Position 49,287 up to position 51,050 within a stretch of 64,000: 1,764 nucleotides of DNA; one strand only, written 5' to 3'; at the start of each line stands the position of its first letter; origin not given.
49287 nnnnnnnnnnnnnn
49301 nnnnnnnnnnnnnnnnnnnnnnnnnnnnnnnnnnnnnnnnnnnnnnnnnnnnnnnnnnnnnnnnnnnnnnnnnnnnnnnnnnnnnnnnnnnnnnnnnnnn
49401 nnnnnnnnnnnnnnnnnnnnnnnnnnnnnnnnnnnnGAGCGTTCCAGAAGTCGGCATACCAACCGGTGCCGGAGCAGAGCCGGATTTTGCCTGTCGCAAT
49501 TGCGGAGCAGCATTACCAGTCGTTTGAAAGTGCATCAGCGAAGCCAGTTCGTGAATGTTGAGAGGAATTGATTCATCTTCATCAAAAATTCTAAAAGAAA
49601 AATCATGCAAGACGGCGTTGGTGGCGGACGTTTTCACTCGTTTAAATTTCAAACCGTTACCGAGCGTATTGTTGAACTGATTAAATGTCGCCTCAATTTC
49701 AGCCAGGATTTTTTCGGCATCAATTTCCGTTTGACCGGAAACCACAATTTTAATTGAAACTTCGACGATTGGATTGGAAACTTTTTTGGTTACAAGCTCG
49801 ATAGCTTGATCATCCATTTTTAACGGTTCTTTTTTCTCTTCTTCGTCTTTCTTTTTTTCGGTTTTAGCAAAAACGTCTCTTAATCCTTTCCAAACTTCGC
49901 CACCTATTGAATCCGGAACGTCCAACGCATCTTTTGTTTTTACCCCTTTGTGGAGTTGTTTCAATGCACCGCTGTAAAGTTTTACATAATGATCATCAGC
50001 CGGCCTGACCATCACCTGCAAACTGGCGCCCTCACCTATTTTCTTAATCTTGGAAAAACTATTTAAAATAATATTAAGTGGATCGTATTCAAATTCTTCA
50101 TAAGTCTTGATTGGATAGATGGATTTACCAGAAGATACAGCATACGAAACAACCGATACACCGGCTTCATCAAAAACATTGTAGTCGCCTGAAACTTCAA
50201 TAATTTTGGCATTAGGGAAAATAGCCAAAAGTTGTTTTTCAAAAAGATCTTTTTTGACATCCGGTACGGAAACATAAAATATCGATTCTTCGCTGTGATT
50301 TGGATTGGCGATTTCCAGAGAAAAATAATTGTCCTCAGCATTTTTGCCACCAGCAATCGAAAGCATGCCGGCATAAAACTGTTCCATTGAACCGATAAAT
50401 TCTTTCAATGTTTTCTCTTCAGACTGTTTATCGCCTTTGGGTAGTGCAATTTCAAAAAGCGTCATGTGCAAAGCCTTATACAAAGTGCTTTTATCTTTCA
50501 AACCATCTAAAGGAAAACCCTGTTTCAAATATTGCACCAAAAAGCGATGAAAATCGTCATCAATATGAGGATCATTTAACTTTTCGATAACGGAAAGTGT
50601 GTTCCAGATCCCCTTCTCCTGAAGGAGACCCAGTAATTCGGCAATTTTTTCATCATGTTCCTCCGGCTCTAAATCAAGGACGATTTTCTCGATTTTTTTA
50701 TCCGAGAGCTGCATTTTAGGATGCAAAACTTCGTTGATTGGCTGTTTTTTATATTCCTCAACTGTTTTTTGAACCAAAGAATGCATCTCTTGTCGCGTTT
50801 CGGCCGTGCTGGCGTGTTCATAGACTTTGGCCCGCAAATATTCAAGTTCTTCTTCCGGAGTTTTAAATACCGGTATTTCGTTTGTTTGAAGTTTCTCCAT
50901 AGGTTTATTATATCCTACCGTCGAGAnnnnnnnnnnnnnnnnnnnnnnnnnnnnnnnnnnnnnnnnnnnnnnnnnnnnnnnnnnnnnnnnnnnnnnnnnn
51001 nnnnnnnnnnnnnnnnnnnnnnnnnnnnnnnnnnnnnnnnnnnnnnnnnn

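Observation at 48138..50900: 920-aa soluble protein ending in a VirD4/TrwB-type coupling-protein ATPase domain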

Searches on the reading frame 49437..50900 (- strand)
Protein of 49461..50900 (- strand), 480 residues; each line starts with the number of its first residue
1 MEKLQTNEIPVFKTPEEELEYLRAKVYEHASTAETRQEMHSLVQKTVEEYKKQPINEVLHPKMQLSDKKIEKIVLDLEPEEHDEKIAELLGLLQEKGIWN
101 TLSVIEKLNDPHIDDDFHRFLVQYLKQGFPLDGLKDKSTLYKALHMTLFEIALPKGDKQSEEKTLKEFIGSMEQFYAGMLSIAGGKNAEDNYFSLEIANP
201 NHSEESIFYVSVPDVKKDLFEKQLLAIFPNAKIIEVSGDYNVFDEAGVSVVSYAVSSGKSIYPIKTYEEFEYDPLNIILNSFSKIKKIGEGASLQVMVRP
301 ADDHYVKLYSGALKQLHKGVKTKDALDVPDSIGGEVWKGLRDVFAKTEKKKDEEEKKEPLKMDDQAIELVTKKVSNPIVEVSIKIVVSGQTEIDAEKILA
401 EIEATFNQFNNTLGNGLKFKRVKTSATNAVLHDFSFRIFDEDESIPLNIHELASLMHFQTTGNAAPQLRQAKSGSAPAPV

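Call 30: search_protein_representatives(protein=window:49461-50900:-)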
Query: 480 residues. Proteins with E-value up to 0.001 (for the whole library): 1048; up to 1e-10: 591; up to 1e-30: 164. The best 150 are listed.
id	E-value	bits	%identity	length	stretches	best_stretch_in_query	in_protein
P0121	5.5e-125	434.2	46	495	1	4-480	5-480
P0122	1.7e-124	432.5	45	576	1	6-480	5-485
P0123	1.2e-123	429.7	46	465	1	11-461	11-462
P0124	3.3e-120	418.4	43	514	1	14-479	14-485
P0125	1.4e-116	406.4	45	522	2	35-480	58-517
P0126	4.7e-115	401.4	50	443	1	3-426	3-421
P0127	1.1e-112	393.6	45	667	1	11-480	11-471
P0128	9.9e-110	383.9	44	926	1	7-479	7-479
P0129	1.6e-109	383.2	42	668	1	10-479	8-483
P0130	1.4e-106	373.5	42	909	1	8-480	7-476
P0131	3.2e-105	369.0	43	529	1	7-480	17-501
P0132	2.2e-103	363.0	41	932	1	6-479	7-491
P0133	8.1e-100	351.2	42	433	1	5-425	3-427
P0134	8.5e-100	351.1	42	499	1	8-479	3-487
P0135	1.8e-99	350.1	42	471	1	11-460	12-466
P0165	8.7e-71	255.5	34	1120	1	4-479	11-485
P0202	2.3e-52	194.8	34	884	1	92-472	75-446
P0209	8.0e-48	179.8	31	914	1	48-480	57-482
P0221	1.3e-43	165.9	34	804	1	143-476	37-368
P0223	6.2e-43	163.7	33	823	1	81-479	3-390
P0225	2.6e-42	161.7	35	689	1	131-475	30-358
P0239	2.9e-37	145.1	34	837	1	130-479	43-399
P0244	8.2e-37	143.5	31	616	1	134-479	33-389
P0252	3.0e-35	138.4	31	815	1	137-479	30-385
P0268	7.7e-33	130.5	31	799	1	138-479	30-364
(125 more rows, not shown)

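Call 31: list_cluster_members(proteins=[P0221, P0239, P0252, P0268, P0223, P0244, P0225, P0165, P0202, P0209])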
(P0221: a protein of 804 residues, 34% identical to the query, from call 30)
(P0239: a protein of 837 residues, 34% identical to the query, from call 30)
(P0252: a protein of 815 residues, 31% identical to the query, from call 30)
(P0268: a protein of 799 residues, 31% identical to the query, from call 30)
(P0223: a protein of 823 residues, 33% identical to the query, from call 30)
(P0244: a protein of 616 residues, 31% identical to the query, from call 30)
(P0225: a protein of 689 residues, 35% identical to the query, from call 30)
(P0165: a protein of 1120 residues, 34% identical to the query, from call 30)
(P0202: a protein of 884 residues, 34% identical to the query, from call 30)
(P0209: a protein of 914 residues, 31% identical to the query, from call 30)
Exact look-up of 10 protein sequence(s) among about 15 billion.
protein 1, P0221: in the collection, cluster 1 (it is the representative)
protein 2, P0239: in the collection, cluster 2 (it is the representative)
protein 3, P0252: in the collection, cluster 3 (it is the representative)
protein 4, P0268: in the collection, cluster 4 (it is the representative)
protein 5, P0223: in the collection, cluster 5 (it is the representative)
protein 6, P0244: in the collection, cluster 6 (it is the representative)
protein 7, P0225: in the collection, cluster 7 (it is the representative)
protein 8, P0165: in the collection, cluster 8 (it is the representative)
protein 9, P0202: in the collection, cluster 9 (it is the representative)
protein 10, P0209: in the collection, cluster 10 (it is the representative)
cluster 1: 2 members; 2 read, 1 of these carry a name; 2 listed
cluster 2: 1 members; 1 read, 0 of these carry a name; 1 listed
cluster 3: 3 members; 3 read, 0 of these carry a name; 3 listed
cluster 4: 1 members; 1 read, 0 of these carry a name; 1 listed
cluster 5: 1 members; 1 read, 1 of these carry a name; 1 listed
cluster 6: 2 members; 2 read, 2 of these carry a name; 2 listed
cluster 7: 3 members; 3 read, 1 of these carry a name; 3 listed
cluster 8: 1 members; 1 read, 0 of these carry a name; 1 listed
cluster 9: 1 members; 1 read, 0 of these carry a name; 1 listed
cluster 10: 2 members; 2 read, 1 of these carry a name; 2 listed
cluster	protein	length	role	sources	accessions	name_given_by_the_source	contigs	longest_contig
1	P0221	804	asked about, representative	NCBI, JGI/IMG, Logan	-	type IV secretory pathway TraG/TraD family ATPase VirD4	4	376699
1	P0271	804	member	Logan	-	-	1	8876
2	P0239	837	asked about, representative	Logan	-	-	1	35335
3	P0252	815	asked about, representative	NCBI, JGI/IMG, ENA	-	-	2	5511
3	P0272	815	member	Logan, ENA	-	-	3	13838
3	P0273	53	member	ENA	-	-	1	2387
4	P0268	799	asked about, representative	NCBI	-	-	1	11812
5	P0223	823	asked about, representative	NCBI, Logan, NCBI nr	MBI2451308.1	MAG: type IV secretion system DNA-binding domain-containing protein [Parcubacteria group ... | type IV secretion system DNA-binding domain-containing protein [Parcubacteria group ...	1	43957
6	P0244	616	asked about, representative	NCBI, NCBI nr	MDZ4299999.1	MAG: DUF87 domain-containing protein, partial [Candidatus Sungbacteria bacterium] | DUF87 domain-containing protein [Candidatus Sungbacteria bacterium]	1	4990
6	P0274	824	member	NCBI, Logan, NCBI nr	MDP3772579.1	MAG: type IV secretion system DNA-binding domain-containing protein [bacterium] | type IV secretion system DNA-binding domain-containing protein [bacterium]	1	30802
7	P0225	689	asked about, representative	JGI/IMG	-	-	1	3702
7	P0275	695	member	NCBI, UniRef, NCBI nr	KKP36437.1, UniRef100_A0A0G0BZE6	MAG: hypothetical protein UR23_C0018G0011 [Candidatus Roizmanbacteria bacterium ... | Uncharacterized protein n=1 Tax=Candidatus Roizmanbacteria bacterium GW2011_GWA2_32_13 ...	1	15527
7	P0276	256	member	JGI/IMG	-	-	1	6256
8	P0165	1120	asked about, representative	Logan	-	-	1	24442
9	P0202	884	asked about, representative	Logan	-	-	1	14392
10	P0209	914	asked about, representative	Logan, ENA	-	-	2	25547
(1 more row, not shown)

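Call 41: predict_structure(alignment_id=A3)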
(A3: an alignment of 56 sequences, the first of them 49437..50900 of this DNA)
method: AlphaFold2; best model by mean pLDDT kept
length: 488 residues; sequences in the alignment: 56
mean_pLDDT: 85.8   pTM: 0.77
mean pLDDT of the five models: 85.8, 84.2, 83.9, 83.7, 83.2
residues with pLDDT >= 90: 234; 70-90: 185; 50-70: 55; < 50: 14
segments of 3 or more residues with pLDDT < 50: 1-6, 351-356
pLDDT, mean of each block of 10 residues (from residue 1): 56 86 88 84 87 85 62 66 85 87 88 90 88 86 93 78 79 94 69 95 92 94 91 90 93 96 95 92 92 97 92 93 85 61 60 54 93 96 97 97 97 96 92 95 95 93 78 73 76
secondary structure, 60 per line:
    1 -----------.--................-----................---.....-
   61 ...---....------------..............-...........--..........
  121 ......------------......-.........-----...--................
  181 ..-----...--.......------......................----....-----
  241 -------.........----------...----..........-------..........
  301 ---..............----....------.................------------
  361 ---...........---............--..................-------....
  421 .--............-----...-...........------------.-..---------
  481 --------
elements in order: H15-30 H36-51 H55-58 H67-70 H83-96 H98-108 H111-126 H139-144 E146-154 H165-182 E193-199 E206-213 H214-227 E232-235 E248-256 H274-283 E291-300 H304-317 H322-325 H332-348 H364-374 E378-389 H392-409 E417-421 H424-435 E445-448 H449-455

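Call 60: search_solved_structures(query=A2, max_evalue=10, show_alignments=0)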
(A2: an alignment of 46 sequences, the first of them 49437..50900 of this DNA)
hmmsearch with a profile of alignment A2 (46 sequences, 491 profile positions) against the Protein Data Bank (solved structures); distinct sequences matched with E-value up to 10: 4.
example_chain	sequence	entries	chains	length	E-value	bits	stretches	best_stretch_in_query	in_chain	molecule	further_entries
5opt_t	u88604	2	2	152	0.2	13.3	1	419-468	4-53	40S ribosomal protein S15, putative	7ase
5t2a_AI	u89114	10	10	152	1.2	10.8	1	418-465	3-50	uS19 | Putative 40S ribosomal protein S15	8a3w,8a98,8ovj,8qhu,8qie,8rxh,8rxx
4v8m_AI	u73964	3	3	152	1.4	10.5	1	418-467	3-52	40S RIBOSOMAL PROTEIN S15, PUTATIVE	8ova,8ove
6az1_W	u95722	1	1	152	1.5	10.4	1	418-465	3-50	ribosomal protein S19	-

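Call 71: find_encoding_contigs(protein=P0221, flank=10000, max_places=2)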
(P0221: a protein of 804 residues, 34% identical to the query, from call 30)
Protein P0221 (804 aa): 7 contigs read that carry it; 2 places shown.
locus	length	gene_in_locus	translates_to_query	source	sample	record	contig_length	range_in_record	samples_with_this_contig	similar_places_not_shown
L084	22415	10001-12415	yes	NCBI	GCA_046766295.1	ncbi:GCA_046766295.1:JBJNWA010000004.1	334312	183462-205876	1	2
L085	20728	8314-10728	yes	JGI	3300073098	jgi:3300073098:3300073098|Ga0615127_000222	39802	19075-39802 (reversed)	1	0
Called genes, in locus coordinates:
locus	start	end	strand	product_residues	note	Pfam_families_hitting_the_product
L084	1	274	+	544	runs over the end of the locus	PF00512:HisKA, PF02518:HATPase_c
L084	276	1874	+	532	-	PF00005:ABC_tran, PF13175:AAA_15 (faint), PF13476:AAA_23 (faint), PF13555:AAA_29 (faint), PF20703:nSTAND1 (faint), PF01926:MMR_HSR1 (faint), PF13304:AAA_21 (weak), PF00005:ABC_tran, +1 more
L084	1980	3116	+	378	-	PF13439:Glyco_transf_4, PF13579:Glyco_trans_4_4, PF20706:GT4-conflict, PF00534:Glycos_transf_1, PF13692:Glyco_trans_1_4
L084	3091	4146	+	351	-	PF03816:LytR_cpsA_psr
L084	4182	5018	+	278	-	PF00535:Glycos_transf_2, PF13641:Glyco_tranf_2_3, PF13632:Glyco_trans_2_3 (faint)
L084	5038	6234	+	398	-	PF22694:CtpB_N-like, PF00595:PDZ, PF13180:PDZ_2, PF17820:PDZ_6, PF03572:Peptidase_S41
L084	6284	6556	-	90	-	PF01016:Ribosomal_L27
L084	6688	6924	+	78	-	-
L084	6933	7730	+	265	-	PF08478:POTRA_1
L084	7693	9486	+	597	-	-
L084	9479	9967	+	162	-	-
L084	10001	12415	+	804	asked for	PF26449:DUF8128, PF02534:T4SS-DNA_transf (faint), PF01935:DUF87, PF10412:TrwB_AAD_bind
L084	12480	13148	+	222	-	-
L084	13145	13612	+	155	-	-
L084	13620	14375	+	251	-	-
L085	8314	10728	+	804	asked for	PF26449:DUF8128, PF02534:T4SS-DNA_transf (faint), PF01935:DUF87, PF10412:TrwB_AAD_bind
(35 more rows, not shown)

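Call 76: find_encoding_contigs(protein=P0274, flank=10000, max_places=1)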
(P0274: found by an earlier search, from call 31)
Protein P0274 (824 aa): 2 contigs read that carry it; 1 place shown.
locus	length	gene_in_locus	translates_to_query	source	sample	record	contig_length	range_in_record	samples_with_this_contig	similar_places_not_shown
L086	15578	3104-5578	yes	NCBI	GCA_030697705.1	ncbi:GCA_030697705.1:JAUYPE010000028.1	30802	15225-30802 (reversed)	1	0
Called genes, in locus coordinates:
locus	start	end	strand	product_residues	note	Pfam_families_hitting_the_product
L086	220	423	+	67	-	-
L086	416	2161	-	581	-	PF13231:PMT_2 (weak)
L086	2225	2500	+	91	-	-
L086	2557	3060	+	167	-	-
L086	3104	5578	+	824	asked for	PF26449:DUF8128, PF02534:T4SS-DNA_transf (weak), PF01935:DUF87 (faint), PF10412:TrwB_AAD_bind (faint)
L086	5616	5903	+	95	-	PF21956:DUF6922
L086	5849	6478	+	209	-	PF08843:AbiEii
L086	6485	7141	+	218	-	PF04138:GtrA_DPMS_TM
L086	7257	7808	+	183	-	-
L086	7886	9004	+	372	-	PF05496:RuvB_N, PF06068:TIP49 (faint), PF13177:DNA_pol3_delta2, PF00004:AAA, PF13173:AAA_14 (faint), PF13401:AAA_22 (weak), PF22608:DNAX_ATPase_lid (weak), PF12169:DNA_pol3_gamma3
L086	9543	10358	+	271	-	PF12294:DUF3626 (faint)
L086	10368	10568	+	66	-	-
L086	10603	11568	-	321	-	PF03747:ADP_ribosyl_GH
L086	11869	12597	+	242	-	PF00005:ABC_tran, PF13304:AAA_21 (faint)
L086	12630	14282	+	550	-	PF16949:ABC_tran_2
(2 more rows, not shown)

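Call 87: find_encoding_contigs(protein=P0275, flank=8000, max_places=1)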
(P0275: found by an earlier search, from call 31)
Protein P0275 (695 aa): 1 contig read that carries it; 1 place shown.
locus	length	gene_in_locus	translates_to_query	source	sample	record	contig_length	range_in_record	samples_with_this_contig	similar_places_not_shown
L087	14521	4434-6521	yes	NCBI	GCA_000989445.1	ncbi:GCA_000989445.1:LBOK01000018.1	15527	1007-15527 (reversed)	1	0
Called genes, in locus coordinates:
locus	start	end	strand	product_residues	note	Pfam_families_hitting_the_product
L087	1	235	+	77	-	PF06723:MreB_Mbl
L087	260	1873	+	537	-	PF03717:PBP_dimer, PF00905:Transpeptidase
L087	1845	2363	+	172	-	PF03449:GreA_GreB_N, PF01272:GreA_GreB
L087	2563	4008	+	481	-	PF01336:tRNA_anti-codon, PF00152:tRNA-synt_2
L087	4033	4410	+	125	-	-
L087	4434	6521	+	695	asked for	PF26449:DUF8128, PF01935:DUF87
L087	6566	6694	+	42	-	-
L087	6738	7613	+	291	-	-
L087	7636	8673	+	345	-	PF05496:RuvB_N, PF13177:DNA_pol3_delta2, PF20720:nSTAND3 (weak), PF00004:AAA, PF13173:AAA_14 (weak), PF13177:DNA_pol3_delta2, PF21960:RCF1-5-like_lid (weak), PF12169:DNA_pol3_gamma3, +3 more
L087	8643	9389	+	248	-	PF10646:Germane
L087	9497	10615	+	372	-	-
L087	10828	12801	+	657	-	PF09848:SLFN-g3_helicase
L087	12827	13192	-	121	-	PF01726:LexA_DNA_bind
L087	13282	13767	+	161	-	-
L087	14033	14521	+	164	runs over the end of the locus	-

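Call 88: find_encoding_contigs(protein=P0239, flank=8000, max_places=1)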
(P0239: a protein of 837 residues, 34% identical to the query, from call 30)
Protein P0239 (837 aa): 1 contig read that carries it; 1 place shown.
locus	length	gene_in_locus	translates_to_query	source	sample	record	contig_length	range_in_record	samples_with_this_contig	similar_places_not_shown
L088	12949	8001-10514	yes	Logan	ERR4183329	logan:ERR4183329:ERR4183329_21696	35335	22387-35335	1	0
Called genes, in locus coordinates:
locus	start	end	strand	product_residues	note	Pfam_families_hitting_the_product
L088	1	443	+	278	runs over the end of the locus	PF00383:dCMP_cyt_deam_1, PF14437:MafB19-deam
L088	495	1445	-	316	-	PF00186:DHFR_1, PF01230:HIT (faint)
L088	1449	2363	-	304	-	PF00303:Thymidylat_synt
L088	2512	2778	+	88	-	-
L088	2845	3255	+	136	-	-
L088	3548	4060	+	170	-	PF00466:Ribosomal_L10, PF27436:RL10_C (weak)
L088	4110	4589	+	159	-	PF16320:Ribosomal_L12_N, PF00542:Ribosomal_L12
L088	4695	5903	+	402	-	PF01702:TGT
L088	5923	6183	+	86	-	-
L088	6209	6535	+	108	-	-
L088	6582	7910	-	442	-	PF01136:Peptidase_U32, PF16325:Peptidase_U32_C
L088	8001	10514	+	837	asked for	PF26449:DUF8128, PF10412:TrwB_AAD_bind (faint)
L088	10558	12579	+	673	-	PF18895:T4SS_pilin (faint)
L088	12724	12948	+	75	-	?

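Call 89: find_encoding_contigs(protein=P0268, flank=8000, max_places=1)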
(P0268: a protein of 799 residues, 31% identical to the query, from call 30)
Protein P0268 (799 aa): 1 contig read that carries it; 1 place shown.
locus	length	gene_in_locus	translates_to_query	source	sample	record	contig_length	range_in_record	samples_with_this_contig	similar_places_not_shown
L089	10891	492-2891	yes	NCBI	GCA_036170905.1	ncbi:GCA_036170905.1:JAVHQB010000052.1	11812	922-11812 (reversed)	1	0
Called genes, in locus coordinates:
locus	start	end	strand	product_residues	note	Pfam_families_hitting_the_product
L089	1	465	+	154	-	?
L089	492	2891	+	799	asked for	PF26449:DUF8128, PF10412:TrwB_AAD_bind (faint), PF01935:DUF87 (weak), PF25199:nSTAND_NTPase5 (weak)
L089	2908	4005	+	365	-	PF05496:RuvB_N (faint), PF13177:DNA_pol3_delta2, PF00004:AAA, PF13401:AAA_22 (faint), PF22608:DNAX_ATPase_lid, PF12169:DNA_pol3_gamma3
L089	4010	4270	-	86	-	PF01541:GIY-YIG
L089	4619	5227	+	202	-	PF03167:UDG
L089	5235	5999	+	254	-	PF03372:Exo_endo_phos, PF14529:Exo_endo_phos_2 (faint)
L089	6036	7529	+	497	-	PF00570:HRDC, PF13742:tRNA_anti_2, PF02601:Exonuc_VII_L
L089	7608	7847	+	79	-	PF02609:Exonuc_VII_S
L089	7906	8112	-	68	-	-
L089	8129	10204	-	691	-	PF10131:PTPS_related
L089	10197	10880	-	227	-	PF00535:Glycos_transf_2, PF10111:Glyco_tranf_2_2, PF13641:Glyco_tranf_2_3 (weak)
